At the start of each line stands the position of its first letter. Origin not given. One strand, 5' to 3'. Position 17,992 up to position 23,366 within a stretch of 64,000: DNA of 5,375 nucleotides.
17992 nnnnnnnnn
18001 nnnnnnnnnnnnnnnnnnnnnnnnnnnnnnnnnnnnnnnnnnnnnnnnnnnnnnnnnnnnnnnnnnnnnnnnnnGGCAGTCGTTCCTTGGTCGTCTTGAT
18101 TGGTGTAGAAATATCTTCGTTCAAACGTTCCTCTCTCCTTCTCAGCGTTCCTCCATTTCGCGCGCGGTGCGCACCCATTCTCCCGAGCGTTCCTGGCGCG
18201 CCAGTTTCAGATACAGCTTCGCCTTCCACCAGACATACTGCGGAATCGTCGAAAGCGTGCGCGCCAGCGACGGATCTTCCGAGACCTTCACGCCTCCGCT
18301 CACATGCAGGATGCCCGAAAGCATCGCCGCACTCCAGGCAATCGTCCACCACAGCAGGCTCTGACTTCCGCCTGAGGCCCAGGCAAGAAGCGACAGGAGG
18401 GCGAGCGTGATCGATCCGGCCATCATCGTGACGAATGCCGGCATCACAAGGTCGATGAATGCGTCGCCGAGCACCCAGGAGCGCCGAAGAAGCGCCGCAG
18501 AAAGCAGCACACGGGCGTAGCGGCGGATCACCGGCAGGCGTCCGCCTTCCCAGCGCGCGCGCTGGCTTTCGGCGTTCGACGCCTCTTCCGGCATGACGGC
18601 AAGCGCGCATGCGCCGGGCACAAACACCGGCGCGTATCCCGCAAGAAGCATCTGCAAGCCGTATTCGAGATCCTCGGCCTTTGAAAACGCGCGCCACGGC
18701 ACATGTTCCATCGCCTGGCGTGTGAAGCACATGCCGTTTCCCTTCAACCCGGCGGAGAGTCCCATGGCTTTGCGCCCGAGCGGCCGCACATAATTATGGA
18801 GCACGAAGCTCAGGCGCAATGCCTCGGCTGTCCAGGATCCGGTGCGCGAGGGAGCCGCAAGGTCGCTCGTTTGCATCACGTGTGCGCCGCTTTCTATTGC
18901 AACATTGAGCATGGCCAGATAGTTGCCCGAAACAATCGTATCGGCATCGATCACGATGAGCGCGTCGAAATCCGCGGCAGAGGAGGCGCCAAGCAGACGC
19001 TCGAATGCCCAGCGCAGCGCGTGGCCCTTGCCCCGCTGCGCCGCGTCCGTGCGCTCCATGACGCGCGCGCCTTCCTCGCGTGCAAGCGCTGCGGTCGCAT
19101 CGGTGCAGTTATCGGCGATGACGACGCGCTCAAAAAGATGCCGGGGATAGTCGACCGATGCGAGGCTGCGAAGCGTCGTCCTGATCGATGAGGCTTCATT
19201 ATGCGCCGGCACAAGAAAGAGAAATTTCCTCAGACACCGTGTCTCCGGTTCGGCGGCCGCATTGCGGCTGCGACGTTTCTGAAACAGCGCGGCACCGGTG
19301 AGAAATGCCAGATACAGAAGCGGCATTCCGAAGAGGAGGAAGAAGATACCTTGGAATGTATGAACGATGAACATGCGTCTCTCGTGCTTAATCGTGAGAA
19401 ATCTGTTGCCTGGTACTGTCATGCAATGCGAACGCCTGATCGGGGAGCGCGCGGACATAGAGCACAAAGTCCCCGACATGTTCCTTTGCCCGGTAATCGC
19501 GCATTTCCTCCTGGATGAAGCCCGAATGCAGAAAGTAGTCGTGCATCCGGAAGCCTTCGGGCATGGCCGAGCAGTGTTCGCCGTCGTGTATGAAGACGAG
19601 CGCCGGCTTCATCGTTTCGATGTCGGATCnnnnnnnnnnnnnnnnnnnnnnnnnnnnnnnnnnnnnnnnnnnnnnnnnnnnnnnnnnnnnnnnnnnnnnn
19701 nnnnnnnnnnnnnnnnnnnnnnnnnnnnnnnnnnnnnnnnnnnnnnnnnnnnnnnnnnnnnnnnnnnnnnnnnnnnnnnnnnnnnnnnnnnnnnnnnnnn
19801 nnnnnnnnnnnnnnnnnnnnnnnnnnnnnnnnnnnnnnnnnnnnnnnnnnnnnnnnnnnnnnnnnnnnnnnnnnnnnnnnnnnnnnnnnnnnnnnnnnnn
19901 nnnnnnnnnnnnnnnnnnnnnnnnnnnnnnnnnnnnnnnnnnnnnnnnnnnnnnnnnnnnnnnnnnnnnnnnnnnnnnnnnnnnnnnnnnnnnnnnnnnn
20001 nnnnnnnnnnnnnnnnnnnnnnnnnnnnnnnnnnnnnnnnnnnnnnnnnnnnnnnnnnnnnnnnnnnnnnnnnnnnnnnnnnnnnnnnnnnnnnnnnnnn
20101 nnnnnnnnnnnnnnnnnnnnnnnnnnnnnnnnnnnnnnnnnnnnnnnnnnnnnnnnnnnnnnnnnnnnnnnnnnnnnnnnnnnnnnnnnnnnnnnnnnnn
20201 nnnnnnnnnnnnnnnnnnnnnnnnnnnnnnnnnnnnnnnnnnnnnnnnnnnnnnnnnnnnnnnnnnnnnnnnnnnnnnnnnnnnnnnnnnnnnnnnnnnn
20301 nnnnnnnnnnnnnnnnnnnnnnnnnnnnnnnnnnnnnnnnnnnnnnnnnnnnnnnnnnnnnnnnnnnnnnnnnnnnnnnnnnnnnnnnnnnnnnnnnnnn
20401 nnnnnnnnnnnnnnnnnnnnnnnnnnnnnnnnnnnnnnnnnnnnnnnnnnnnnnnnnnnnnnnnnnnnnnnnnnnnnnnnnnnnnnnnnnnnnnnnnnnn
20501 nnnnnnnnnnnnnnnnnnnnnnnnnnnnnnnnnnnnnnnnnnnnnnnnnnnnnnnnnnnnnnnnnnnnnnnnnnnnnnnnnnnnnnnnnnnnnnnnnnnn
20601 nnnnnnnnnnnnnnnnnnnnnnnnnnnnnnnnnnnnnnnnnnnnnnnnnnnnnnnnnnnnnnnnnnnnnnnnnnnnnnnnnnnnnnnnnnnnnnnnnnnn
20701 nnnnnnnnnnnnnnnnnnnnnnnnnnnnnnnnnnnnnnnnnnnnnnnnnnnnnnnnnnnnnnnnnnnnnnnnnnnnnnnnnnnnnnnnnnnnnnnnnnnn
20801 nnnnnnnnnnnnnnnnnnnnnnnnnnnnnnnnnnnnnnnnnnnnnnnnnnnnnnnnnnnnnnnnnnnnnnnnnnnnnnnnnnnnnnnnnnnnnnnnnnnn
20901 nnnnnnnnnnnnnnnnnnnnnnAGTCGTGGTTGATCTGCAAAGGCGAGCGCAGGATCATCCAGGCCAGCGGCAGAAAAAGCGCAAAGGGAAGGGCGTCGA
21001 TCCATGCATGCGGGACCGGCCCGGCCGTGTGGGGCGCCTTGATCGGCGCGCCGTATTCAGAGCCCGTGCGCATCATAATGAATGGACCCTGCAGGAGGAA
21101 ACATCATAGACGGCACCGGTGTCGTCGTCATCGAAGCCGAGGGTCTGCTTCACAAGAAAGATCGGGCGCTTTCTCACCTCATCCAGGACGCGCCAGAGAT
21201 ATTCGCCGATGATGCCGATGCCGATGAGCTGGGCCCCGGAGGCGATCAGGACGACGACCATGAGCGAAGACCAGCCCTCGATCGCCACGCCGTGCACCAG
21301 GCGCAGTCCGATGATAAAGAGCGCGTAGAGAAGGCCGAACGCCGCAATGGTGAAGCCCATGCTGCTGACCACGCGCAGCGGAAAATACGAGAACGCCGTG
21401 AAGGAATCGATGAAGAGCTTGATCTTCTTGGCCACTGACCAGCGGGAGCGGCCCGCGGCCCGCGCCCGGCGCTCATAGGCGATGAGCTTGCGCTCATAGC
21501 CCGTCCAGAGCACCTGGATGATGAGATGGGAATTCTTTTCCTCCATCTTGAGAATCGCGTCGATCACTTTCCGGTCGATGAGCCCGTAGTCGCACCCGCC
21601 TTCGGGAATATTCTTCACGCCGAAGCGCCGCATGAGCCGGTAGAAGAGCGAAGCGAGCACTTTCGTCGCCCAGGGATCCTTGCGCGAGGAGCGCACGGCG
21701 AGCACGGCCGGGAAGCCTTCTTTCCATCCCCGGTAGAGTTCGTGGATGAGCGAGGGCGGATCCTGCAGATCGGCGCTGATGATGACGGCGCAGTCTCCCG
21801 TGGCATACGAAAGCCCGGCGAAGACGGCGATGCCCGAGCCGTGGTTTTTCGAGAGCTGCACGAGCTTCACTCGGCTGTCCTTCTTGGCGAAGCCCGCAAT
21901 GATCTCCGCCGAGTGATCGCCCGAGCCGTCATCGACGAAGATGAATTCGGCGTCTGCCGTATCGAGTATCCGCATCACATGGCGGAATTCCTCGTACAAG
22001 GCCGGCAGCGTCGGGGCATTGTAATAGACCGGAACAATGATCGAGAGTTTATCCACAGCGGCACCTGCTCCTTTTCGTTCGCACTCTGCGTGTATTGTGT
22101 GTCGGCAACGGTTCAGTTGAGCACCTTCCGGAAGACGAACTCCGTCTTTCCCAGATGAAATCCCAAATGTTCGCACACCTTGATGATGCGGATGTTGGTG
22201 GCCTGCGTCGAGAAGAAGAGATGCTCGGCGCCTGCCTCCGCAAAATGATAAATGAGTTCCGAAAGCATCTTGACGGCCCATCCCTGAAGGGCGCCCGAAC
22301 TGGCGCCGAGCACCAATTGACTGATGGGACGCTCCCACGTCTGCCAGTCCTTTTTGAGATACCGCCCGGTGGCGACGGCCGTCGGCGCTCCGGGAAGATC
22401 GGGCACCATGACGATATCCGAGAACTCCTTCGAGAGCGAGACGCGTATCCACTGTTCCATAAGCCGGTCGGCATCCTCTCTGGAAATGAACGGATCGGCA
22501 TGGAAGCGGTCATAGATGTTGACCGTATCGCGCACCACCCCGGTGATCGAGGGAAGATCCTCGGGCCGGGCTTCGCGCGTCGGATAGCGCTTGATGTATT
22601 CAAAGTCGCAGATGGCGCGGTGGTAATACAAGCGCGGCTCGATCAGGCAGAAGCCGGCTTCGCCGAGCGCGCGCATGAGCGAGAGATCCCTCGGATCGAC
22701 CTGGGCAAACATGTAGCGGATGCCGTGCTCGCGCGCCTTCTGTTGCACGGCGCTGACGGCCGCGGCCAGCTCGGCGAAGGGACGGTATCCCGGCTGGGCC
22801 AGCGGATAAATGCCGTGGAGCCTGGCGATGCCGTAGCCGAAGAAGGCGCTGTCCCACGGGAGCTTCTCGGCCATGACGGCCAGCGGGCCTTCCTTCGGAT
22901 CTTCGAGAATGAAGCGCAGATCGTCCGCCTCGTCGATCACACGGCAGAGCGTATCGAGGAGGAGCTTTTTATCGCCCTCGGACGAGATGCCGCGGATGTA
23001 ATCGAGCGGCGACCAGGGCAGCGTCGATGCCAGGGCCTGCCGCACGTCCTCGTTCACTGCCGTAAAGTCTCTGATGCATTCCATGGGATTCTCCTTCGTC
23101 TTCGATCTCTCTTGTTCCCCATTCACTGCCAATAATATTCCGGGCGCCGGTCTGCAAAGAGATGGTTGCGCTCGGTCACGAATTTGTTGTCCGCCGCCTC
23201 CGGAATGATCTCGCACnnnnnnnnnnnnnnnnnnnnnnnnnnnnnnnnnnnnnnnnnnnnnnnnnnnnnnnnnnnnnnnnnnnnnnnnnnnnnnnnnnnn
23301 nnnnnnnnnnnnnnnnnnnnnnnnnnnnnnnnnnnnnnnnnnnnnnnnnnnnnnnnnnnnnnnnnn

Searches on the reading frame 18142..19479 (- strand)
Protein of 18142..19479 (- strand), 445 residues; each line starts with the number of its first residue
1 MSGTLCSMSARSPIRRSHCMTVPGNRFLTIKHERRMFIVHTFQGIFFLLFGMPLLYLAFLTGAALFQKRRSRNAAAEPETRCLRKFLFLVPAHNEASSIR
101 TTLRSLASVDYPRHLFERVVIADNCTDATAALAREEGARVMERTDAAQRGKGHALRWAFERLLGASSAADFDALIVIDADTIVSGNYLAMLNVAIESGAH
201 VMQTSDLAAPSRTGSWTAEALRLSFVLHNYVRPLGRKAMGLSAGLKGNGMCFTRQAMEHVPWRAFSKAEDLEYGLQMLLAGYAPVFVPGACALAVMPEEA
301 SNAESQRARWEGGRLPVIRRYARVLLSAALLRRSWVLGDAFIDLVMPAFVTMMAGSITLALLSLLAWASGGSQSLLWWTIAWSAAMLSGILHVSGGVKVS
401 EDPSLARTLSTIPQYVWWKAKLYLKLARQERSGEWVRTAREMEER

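Call 5: search_protein_families(library=pfam, proteins=[window:18142-19479:-], max_evalue=0.01)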
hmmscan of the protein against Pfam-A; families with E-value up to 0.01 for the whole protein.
window:18142-19479:- (445 aa): 4 families
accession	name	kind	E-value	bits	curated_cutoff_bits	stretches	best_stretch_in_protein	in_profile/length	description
PF13641.12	Glyco_tranf_2_3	-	3.6e-27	96.3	27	1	86-312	3-229/230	Glycosyltransferase like family 2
PF13632.12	Glyco_trans_2_3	-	1.5e-16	61.2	27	1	175-367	3-194/198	Glycosyl transferase family group 2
PF00535.33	Glycos_transf_2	-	8.3e-10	39.3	23.3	1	89-214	3-124/168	Glycosyl transferase family 2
PF03142.21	Chitin_synth_2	-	0.0027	16.8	27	0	85-123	26-65/527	Chitin synthase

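Call 6: search_protein_families(library=ncbifam, proteins=[window:18142-19479:-], max_evalue=0.01)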
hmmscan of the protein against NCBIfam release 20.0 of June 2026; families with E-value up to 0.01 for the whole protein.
window:18142-19479:- (445 aa): 15 families
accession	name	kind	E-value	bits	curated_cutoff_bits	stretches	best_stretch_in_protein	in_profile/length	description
NF041865.1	EpsU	equivalog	2.6e-79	267.1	700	1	71-443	26-393/394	exopolysaccharide biosynthesis GT2 family glycosyltransferase EpsU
TIGR03937.1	PgaC_IcaA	equivalog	2.9e-16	59.5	422.3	2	61-191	18-146/407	poly-beta-1,6-N-acetyl-D-glucosamine synthase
NF053846.1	glyco_with_XrtP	equivalog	1.1e-14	54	520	2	52-192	12-155/440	XrtP-associated glycosyltransferase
TIGR03469.1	HpnB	hypoth_equivalog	2.1e-09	36.9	379.25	1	73-197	33-162/386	hopene-associated glycosyltransferase HpnB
TIGR04182.1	glyco_TIGR04182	equivalog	2.2e-08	33.9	325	1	88-202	4-106/293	S-layer glycoprotein N-glycosyltransferase AglJ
NF041875.1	EPS_EpsD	equivalog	2.5e-08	33.7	370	1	90-189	5-98/325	exopolysaccharide biosynthesis glycosyltransferase EpsD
NF010496.0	PRK13915.1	equivalog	1.5e-07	30.8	262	1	89-181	36-127/307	glucosyl-3-phosphoglycerate synthase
TIGR04283.1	glyco_like_mftF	equivalog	2.2e-07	30.7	182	1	90-203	5-105/221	TIGR04283 family arsenosugar biosynthesis glycosyltransferase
TIGR04242.1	nodulat_NodC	equivalog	2.2e-06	26.9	550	1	77-311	41-281/395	chitooligosaccharide synthase NodC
NF041391.1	DPhHxTase_Halo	equivalog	1.2e-05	24.4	375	1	92-208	3-106/213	dolichyl-phosphate hexose transferase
TIGR03030.1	CelA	equivalog_domain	5e-05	21.5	699.1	0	88-145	135-193/714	UDP-forming cellulose synthase catalytic subunit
TIGR03472.1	HpnI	equivalog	6.3e-05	22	310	1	59-310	18-268/373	bacteriohopanetetrol glucosamine biosynthesis glycosyltransferase HpnI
TIGR03965.1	mycofact_glyco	equivalog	0.00072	18.5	280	1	84-146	74-135/467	mycofactocin biosynthesis glycosyltransferase MftF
NF058614.1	PPMAGASynPpgS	equivalog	0.0019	17.7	370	1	89-162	5-71/226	polyprenyl-phospho-N-acetylgalactosaminyl synthase PpgS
TIGR03111.1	glyc2_xrt_Gpos1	hypoth_equivalog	0.0031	16.4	363.95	0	70-193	35-154/439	TIGR03111 family XrtG-associated glycosyltransferase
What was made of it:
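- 18142..19479 (-): GT2 glycosyltransferase (EpsU-like), the last gene of the minus-strand polysaccharide locus. It is a recurrent neighbour of the cassette in this phylum. Pfam Glyco_tranf_2_3 3.6e-27 and NCBIfam EpsU at 267 bits, below its 700 cut-off (calls 5, 6).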

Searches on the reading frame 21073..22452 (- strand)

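Call 5: search_protein_families(library=pfam, proteins=[window:21073-22452:-], max_evalue=0.01)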
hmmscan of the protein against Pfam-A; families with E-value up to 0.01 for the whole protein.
window:21073-22452:- (459 aa): 2 families
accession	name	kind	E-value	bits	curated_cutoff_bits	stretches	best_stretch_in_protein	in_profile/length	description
PF00535.33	Glycos_transf_2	-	2.8e-24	86.4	23.3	1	137-300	1-167/168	Glycosyl transferase family 2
PF10111.15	Glyco_tranf_2_2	-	0.009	16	27.3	0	150-228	13-91/276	Glycosyltransferase like family 2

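Call 6: search_protein_families(library=ncbifam, proteins=[window:21073-22452:-], max_evalue=0.01)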
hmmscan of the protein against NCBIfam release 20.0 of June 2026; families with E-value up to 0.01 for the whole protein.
window:21073-22452:- (459 aa): 17 families
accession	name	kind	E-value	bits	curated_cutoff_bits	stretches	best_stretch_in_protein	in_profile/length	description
NF047588.1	GlcsyltransPgfSStrep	equivalog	1.5e-62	211.6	500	1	135-437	2-305/308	glycosyltransferase PgfS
NF007986.1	PRK10714.1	equivalog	2.4e-53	181.2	529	1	132-438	4-312/316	undecaprenyl-phosphate 4-deoxy-4-formamido-L-arabinose transferase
NF007482.0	PRK10073.1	equivalog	4.4e-12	45.6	423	1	133-230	5-97/334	glycosyltransferase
TIGR03937.1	PgaC_IcaA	equivalog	1.4e-11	44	422.3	1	127-228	38-135/407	poly-beta-1,6-N-acetyl-D-glucosamine synthase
TIGR04283.1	glyco_like_mftF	equivalog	1.3e-07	31.5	182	1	136-243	1-97/221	TIGR04283 family arsenosugar biosynthesis glycosyltransferase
NF047683.1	TeichurnBiosyTuaG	equivalog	1.7e-07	31.2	400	1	135-227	7-95/252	teichuronic acid biosynthesis protein TuaG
NF041875.1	EPS_EpsD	equivalog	9.4e-07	28.5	370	1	136-242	1-103/325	exopolysaccharide biosynthesis glycosyltransferase EpsD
NF050050.1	ProtGlycPglI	equivalog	6e-06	25.8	500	1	135-253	3-118/306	GalNAc(5)-diNAcBac-PP-undecaprenol beta-1,3-glucosyltransferase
NF010496.0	PRK13915.1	equivalog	3.9e-05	22.9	262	1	132-234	29-132/307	glucosyl-3-phosphoglycerate synthase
NF008705.0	PRK11713.6-4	equivalog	7.5e-05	22.1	343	0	154-210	23-79/248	16S rRNA (uracil(1498)-N(3))-methyltransferase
TIGR03965.1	mycofact_glyco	equivalog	0.0001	21.3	280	1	127-228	67-164/467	mycofactocin biosynthesis glycosyltransferase MftF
TIGR04242.1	nodulat_NodC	equivalog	0.00031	19.8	550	1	123-244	37-157/395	chitooligosaccharide synthase NodC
NF053739.1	GlytfEpsEBac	equivalog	0.00041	19.4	450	1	135-221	2-85/265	glycosyltransferase EpsE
TIGR04182.1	glyco_TIGR04182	equivalog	0.0013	18.2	325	0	353-425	218-288/293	S-layer glycoprotein N-glycosyltransferase AglJ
NF050819.1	PolSacchBiosHfsG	equivalog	0.0022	17.2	500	1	131-229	9-102/302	polysaccharide biosynthesis protein HfsG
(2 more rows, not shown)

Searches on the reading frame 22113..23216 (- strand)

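Call 33: search_protein_families(library=pfam, proteins=[window:22113-23216:-], max_evalue=0.001)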
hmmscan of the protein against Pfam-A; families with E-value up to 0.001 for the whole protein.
window:22113-23216:- (367 aa): 1 family
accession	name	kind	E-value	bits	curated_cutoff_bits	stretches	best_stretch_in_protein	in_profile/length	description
PF13302.13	Acetyltransf_3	-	3.5e-06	28.2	25.4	1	214-354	5-138/138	Acetyltransferase (GNAT) domain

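Call 62: search_protein_families(library=ncbifam, proteins=[window:22113-23084:-], max_evalue=0.00001)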
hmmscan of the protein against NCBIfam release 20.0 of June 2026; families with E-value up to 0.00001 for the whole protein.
window:22113-23084:- (323 aa): 1 family
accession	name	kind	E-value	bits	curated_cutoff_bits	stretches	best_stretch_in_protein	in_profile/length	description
NF008212.0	PRK10975.1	equivalog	1.1e-09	38.5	219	1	71-316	6-227/232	dTDP-4-amino-4,6-dideoxy-D-galactose acyltransferase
